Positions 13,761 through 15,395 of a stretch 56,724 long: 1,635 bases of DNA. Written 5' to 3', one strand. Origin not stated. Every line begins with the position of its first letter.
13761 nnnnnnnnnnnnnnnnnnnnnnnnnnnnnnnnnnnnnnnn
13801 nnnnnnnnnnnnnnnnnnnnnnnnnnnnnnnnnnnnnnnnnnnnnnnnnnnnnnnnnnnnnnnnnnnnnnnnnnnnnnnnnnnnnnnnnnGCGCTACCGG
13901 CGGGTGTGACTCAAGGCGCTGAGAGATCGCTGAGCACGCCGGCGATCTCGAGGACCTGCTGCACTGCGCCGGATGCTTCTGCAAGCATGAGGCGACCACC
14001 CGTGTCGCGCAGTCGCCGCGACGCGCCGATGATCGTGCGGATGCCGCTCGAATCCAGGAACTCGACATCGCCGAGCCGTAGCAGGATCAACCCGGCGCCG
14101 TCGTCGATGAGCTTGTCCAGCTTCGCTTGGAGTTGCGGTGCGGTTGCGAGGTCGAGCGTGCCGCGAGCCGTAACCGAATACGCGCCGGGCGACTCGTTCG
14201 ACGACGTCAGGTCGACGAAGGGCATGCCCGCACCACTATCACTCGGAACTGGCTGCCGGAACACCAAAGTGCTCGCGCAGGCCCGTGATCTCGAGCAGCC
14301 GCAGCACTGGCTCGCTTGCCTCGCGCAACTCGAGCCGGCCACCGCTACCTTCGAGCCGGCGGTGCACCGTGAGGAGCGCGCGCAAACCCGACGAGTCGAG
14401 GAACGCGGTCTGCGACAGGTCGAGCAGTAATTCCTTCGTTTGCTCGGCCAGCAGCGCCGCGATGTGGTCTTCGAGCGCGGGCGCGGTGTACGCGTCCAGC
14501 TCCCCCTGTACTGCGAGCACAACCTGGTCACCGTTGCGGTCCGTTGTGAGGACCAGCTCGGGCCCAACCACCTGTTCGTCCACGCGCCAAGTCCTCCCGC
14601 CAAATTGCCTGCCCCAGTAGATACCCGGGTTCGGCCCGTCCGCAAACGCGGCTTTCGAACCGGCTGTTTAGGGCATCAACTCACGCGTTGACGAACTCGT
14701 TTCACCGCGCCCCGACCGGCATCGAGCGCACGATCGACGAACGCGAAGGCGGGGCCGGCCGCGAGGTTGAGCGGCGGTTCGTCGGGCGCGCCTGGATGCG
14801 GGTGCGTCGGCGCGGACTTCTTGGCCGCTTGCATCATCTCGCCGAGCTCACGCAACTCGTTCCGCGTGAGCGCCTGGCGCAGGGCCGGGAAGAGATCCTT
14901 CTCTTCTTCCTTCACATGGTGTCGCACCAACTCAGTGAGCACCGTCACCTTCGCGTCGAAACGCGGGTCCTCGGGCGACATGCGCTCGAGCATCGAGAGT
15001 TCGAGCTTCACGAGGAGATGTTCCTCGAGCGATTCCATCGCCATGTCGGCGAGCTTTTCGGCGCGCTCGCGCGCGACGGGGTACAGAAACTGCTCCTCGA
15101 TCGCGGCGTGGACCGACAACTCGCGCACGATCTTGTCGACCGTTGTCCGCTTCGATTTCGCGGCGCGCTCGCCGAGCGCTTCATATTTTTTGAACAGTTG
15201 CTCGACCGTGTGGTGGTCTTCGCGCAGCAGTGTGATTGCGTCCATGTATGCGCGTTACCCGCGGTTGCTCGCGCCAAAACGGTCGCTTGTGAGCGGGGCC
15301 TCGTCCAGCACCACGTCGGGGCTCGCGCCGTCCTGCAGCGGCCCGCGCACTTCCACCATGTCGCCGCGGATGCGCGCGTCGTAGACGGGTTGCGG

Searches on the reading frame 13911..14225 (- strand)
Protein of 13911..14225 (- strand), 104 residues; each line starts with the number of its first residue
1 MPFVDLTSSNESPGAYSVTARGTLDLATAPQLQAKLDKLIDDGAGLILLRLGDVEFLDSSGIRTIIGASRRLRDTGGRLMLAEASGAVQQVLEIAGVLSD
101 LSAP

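Call 7: search_protein_families(library=pfam, proteins=[window:13911-14225:-])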
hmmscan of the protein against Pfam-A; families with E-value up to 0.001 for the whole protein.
window:13911-14225:- (104 aa): 2 families
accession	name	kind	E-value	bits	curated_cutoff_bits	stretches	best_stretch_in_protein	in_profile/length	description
PF01740.26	STAS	-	2.9e-17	62.8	22.6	1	11-98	6-94/106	STAS domain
PF13466.11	STAS_2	-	2.1e-12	47.5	29.2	1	19-97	2-79/80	STAS domain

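Call 22: search_protein_families(library=ncbifam, proteins=[window:13911-14225:-])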
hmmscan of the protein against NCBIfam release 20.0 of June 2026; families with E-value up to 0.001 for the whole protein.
window:13911-14225:- (104 aa): 2 families
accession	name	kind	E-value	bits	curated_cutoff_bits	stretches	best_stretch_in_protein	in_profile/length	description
TIGR00377.1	ant_ant_sig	superfamily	7.6e-20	70.8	53.45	1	10-98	8-97/108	anti-sigma factor antagonist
TIGR02886.1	spore_II_AA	equivalog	2.8e-14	53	114.75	1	18-99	12-94/106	anti-sigma F factor antagonist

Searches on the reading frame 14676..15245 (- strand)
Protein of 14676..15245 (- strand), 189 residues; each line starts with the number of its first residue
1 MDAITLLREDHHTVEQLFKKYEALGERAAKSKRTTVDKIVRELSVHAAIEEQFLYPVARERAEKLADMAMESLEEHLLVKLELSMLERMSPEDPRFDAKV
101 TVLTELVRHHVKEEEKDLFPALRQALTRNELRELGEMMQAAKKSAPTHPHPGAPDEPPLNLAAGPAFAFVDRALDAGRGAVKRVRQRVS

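Call 7: search_protein_families(library=pfam, proteins=[window:14676-15245:-])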
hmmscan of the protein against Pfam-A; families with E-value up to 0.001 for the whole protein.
window:14676-15245:- (189 aa): 1 family
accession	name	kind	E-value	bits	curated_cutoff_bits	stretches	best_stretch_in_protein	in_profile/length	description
PF01814.28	Hemerythrin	-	1e-14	55.6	25.3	1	3-122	2-127/127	Hemerythrin HHE cation binding domain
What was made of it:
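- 14676..15245 (-): Hemerythrin-domain protein, a regulon output. Pfam 1e-14 (call 7).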

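Call 22: search_protein_families(library=ncbifam, proteins=[window:14676-15245:-])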
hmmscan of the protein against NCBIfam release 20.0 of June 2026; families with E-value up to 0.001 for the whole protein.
window:14676-15245:- (189 aa): 2 families
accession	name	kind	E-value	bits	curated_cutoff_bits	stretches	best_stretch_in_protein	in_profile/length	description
NF053874.1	persist_PA2171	equivalog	2.3e-30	105.4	190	1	1-144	1-146/157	PA2171 family ribosome-binding persister protein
TIGR03652.1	FeS_repair_RIC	equivalog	0.00068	19.5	204.7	0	103-135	118-150/216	iron-sulfur cluster repair di-iron protein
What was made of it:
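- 14676..15245 (-): NCBIfam PA2171 family E=2.3e-30, below the cut-off (call 22).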
